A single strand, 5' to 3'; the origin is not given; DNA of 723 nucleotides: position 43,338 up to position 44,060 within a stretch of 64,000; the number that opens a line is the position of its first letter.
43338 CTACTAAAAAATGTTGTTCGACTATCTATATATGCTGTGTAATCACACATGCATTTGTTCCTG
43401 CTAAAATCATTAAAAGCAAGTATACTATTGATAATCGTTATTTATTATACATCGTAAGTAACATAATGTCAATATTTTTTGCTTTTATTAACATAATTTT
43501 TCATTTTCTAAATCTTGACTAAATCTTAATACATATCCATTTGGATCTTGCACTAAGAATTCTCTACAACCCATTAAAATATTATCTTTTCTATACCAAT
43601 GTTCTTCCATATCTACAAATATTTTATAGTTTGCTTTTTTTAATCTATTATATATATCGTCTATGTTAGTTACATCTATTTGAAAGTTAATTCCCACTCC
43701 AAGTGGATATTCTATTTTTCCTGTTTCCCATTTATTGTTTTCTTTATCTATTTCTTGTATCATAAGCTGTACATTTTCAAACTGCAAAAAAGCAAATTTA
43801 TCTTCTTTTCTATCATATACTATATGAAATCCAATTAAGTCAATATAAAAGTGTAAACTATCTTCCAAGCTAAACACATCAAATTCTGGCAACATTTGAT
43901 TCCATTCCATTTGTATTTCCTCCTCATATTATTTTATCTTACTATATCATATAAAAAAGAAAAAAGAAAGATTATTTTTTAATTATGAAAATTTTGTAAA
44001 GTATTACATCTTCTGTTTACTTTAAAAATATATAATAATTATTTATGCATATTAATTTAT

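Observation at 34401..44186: ~9.8-kb higher-GC island with a 7-gene operon that looks like an uncharacterised small-molecule biosynthesis/resistance locus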

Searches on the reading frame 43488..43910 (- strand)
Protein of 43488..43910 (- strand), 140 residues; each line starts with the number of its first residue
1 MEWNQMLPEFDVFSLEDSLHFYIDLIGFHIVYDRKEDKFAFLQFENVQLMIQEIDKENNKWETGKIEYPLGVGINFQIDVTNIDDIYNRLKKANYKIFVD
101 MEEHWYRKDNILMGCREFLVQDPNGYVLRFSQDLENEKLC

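Call 3: search_protein_families(library=pfam, proteins=[window:43488-43910:-])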
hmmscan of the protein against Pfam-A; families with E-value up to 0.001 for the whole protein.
window:43488-43910:- (140 aa): 2 families
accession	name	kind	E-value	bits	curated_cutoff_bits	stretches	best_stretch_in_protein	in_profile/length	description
PF00903.31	Glyoxalase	-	9.9e-06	26.4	20.6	1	14-130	11-121/121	Glyoxalase/Bleomycin resistance protein/Dioxygenase superfamily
PF01619.24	Pro_dh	-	0.00013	22.1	27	1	43-108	33-93/278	Proline dehydrogenase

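Call 4: search_protein_families(library=ncbifam, proteins=[window:43488-43910:-])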
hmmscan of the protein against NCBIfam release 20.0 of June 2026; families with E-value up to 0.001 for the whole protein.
window:43488-43910:- (140 aa): 2 families
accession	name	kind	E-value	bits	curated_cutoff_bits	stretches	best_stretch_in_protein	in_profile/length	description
NF000027.1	156720500_bleO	exception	1.2e-06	28.8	275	1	4-134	4-132/134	bleomycin binding protein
NF050074.1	glyox_I_GloA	exception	0.00038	20.6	165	1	12-128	9-117/121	lactoylglutathione lyase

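Call 75: search_protein_families(library=padloc, proteins=[window:43488-43910:-], max_evalue=0.001)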
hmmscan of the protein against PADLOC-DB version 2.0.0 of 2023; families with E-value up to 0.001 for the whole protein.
window:43488-43910:- (140 aa): 0 families

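Call 95: find_homologous_proteins(query=window:43488-43910:-, max_evalue=1e-10)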
Query window:43488-43910:- (140 aa): 399 proteins with E <= 1e-10 among 401 candidates; the best 120 are listed.
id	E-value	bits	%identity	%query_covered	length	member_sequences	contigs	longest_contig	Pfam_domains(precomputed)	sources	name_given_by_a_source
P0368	1.2e-79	284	88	99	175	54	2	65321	PF00903.32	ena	-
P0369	1.7e-79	283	88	99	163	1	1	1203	PF00903.32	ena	-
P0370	3.1e-79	282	86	99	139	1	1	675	PF00903.32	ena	-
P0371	4.6e-79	282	86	99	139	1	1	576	PF00903.32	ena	-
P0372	9.4e-79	281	86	99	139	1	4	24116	PF00903.32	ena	-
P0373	1.1e-78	281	88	99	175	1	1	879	PF00903.32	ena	-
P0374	1.4e-78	280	88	99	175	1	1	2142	PF00903.32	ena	-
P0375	2.7e-78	279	85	99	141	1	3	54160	PF00903.32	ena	-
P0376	3.8e-78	279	84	99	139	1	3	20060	PF00903.32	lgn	-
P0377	7.2e-78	278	88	99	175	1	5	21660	-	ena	-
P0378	2.4e-77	276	84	99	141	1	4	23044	PF00903.32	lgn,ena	-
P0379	3.1e-77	276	86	99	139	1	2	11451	PF00903.32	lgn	-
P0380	3.3e-77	276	86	99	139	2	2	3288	PF00903.32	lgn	-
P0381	6.8e-77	275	88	97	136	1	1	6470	-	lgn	-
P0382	7.2e-77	275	84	100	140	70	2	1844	PF00903.32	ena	-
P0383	7.2e-77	275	86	99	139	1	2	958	PF00903.32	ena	-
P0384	1.3e-76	274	83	99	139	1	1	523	PF00903.32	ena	-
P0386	1.6e-76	274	82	99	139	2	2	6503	PF00903.32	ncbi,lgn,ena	-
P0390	4.1e-76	272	82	99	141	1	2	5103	PF00903.32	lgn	-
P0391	4.3e-76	272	83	99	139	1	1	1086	PF00903.32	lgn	-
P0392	6.7e-76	272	83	99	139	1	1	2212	PF00903.32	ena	-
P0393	8.2e-76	271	82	99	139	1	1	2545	PF00903.32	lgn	-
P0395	9.7e-76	271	83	99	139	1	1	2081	PF00903.32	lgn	-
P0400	1.2e-75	271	83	99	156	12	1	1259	PF00903.32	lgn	-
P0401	1.5e-75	270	81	99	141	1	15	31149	PF00903.32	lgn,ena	-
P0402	1.6e-75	270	82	99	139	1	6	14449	PF00903.32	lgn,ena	-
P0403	2.0e-75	270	82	99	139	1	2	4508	PF00903.32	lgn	-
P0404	2.6e-75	270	82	99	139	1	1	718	PF00903.32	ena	-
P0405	3.3e-75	269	83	99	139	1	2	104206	PF00903.32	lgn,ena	-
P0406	3.5e-75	269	84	99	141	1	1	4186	PF00903.32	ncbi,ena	-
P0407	7.3e-75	268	81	99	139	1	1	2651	PF00903.32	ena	-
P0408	9.8e-75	268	83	99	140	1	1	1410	PF00903.32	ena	-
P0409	1.2e-74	267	83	99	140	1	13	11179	PF00903.32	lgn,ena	-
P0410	1.2e-74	267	83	99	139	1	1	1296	PF00903.32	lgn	-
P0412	1.4e-74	267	83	99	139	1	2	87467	PF00903.32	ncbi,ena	-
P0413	1.5e-74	267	82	99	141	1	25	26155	PF00903.32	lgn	-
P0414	1.7e-74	267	80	99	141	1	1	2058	PF00903.32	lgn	-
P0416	2.2e-74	267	82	99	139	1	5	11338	PF00903.32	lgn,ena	-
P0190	2.3e-74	267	82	99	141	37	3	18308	PF00903.32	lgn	-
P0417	2.3e-74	267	84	98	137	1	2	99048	PF00903.32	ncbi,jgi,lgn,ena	-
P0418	2.6e-74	266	81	99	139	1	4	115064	PF00903.32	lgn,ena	-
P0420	2.6e-74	266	83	99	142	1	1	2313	PF00903.32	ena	-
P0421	2.8e-74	266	83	99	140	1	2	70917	PF00903.32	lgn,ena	-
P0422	2.8e-74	266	79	99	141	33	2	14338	PF00903.32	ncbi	-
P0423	2.9e-74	266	83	99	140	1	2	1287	PF00903.32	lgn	-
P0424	3.0e-74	266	83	99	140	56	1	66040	PF00903.32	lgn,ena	-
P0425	3.0e-74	266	83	99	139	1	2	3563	PF00903.32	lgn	-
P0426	3.9e-74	266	83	99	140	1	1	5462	PF00903.32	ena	-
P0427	4.0e-74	266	83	99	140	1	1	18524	PF00903.32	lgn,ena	-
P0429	4.3e-74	266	86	96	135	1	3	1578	PF00903.32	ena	-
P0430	4.6e-74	266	82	99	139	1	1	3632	PF00903.32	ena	-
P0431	4.7e-74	266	83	99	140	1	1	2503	PF00903.32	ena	-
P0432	4.8e-74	266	83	99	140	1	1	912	PF00903.32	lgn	-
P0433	4.9e-74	265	83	99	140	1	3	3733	PF00903.32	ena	-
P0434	5.1e-74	265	82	99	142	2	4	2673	PF00903.32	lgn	-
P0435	5.7e-74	265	83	99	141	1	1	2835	PF00903.32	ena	-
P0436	5.8e-74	265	83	99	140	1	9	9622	PF00903.32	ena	-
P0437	5.8e-74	265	83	98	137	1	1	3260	PF00903.32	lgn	-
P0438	7.4e-74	265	83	99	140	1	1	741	PF00903.32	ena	-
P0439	8.0e-74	265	82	99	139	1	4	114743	PF00903.32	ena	-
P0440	9.4e-74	265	85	96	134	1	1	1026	PF00903.32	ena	-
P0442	1.0e-73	264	85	96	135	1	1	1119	PF00903.32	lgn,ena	-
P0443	1.1e-73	264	83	99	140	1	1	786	PF00903.32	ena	-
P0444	1.1e-73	264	81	99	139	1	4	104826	PF00903.32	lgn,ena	-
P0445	1.1e-73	264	82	99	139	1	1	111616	PF00903.32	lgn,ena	-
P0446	1.2e-73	264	83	97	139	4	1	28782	PF00903.32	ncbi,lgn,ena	-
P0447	1.3e-73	264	83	99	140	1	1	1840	PF00903.32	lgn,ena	-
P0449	1.4e-73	264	81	99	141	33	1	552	PF00903.32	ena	-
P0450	1.5e-73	264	82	99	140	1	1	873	PF00903.32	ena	-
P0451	1.5e-73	264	81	99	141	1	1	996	PF00903.32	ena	-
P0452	1.8e-73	264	82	99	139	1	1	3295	PF00903.32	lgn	-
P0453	2.3e-73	263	82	99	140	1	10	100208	PF00903.32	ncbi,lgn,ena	-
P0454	2.5e-73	263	82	99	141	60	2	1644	PF00903.32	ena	-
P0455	2.8e-73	263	82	99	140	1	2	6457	PF00903.32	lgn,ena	-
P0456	2.9e-73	263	81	99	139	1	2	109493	PF00903.32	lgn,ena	-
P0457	3.4e-73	263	82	99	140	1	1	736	PF00903.32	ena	-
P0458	3.8e-73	263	81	99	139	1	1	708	PF00903.32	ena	-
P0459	3.9e-73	263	79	100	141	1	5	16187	PF00903.32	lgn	-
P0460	3.9e-73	263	81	99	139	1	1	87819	PF00903.32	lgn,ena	-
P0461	5.0e-73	262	82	99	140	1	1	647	PF00903.32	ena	-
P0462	5.7e-73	262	81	99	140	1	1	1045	PF00903.32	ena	-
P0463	5.8e-73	262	80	99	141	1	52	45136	PF00903.32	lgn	-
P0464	6.0e-73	262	81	99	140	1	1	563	PF00903.32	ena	-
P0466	6.2e-73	262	84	96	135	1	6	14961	PF00903.32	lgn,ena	-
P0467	6.7e-73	262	79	100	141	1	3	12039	PF00903.32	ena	-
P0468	7.6e-73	262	79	99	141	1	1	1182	PF00903.32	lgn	-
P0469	8.9e-73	261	79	99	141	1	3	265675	PF00903.32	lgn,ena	-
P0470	9.0e-73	261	84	96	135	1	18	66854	PF00903.32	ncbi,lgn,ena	-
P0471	1.2e-72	261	81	99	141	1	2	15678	PF00903.32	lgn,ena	-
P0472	1.3e-72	261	81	99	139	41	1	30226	PF00903.32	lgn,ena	-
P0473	1.5e-72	261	80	99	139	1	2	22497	PF00903.32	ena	-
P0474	1.5e-72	261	78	99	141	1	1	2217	PF00903.32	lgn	-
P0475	2.0e-72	260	82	97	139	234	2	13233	PF00903.32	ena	-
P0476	2.1e-72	260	81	99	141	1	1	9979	PF00903.32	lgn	-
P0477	3.9e-72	259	80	99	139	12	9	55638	PF00903.32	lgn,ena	-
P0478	4.7e-72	259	78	99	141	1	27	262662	PF00903.32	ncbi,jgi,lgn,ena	-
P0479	5.4e-72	259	81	99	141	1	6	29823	PF00903.32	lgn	-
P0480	5.9e-72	259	78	99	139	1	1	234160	PF00903.32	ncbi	-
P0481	8.9e-72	258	83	96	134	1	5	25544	PF00903.32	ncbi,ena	-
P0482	9.7e-72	258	79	99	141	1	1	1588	PF00903.32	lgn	-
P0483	9.8e-72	258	78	99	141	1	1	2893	PF00903.32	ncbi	-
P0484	1.1e-71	258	79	99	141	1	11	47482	PF00903.32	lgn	-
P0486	1.2e-71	258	81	99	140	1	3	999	PF00903.32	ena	-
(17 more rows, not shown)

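Call 96: find_encoding_contigs(protein=P0368, flank=6000, max_places=3)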
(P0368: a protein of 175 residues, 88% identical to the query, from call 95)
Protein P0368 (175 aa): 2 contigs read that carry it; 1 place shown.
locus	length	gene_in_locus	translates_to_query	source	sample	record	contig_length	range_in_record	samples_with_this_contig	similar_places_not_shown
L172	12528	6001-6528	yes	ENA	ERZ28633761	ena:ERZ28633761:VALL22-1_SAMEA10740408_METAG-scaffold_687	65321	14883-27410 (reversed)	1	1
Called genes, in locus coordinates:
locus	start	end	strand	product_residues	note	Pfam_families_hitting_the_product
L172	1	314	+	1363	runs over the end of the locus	PF04851:ResIII, PF07669:Eco57I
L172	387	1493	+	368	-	PF21654:DncV-like_NTFase (weak)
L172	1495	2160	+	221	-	-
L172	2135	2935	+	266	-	-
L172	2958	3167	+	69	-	PF13780:DUF4176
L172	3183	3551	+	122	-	-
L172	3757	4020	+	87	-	PF03083:MtN3_slv (weak)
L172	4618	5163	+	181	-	PF01661:Macro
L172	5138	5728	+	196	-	PF27257:HI_0787_N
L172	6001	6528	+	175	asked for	PF00903:Glyoxalase (weak)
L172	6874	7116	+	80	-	-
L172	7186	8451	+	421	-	-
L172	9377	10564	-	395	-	PF00849:PseudoU_synth_2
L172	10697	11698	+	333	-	PF01515:PTA_PTB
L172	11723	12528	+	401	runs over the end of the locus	PF00871:Acetate_kinase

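Call 97: find_encoding_contigs(protein=P0424, flank=6000, max_places=3)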
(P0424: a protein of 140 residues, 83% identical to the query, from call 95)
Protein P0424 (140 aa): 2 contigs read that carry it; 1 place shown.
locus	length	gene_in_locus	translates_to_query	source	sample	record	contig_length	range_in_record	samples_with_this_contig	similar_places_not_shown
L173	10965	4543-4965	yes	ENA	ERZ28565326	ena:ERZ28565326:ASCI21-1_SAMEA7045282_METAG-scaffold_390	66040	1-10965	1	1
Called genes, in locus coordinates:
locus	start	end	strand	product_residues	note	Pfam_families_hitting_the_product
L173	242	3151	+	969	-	PF00133:tRNA-synt_1, PF08264:Anticodon_1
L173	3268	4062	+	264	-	PF00535:Glycos_transf_2 (weak)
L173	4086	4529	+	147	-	PF00293:NUDIX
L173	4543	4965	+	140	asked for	PF00903:Glyoxalase (weak)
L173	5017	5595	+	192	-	PF00293:NUDIX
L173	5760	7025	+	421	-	PF00768:Peptidase_S11, PF13354:Beta-lactamase2, PF07943:PBP5_C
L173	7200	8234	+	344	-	PF08666:SAF (weak)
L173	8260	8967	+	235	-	-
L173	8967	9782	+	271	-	-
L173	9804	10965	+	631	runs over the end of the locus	-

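Call 98: find_encoding_contigs(protein=P0470, flank=6000, max_places=4)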
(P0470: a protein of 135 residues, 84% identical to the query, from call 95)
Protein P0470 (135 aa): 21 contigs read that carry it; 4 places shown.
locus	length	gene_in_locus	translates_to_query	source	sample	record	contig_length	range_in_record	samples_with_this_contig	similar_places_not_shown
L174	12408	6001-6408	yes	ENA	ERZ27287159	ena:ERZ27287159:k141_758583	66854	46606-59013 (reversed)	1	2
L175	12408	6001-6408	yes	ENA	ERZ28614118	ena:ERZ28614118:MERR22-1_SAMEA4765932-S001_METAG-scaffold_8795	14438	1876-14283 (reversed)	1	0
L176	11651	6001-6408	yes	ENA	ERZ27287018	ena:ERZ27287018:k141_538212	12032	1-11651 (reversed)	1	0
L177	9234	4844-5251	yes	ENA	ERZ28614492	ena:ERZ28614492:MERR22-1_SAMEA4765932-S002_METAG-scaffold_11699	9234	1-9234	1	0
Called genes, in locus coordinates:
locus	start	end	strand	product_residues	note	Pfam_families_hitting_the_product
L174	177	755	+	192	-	PF02441:Flavoprotein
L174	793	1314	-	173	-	PF14317:YcxB (weak)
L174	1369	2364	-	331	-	PF13495:Phage_int_SAM_4 (weak), PF02899:Phage_int_SAM_1 (weak), PF00589:Phage_integrase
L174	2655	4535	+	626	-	PF05621:TniB (faint), PF13191:AAA_16 (faint), PF13401:AAA_22 (weak), PF00004:AAA, PF17871:AAA_lid_9, PF01434:Peptidase_M41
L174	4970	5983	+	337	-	-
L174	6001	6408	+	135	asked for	PF00903:Glyoxalase (weak)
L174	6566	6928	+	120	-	-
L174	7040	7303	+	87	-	-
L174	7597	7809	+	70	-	-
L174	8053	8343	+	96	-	PF14198:TnpV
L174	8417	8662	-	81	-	PF06250:YhcG_C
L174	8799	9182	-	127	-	PF17761:DUF1016_N, PF06250:YhcG_C (weak)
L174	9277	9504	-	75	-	PF17761:DUF1016_N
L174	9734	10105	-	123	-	PF06414:Zeta_toxin, PF13671:AAA_33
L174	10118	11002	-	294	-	PF01636:APH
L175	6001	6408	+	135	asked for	PF00903:Glyoxalase (weak)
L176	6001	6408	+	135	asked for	PF00903:Glyoxalase (weak)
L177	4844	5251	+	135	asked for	PF00903:Glyoxalase (weak)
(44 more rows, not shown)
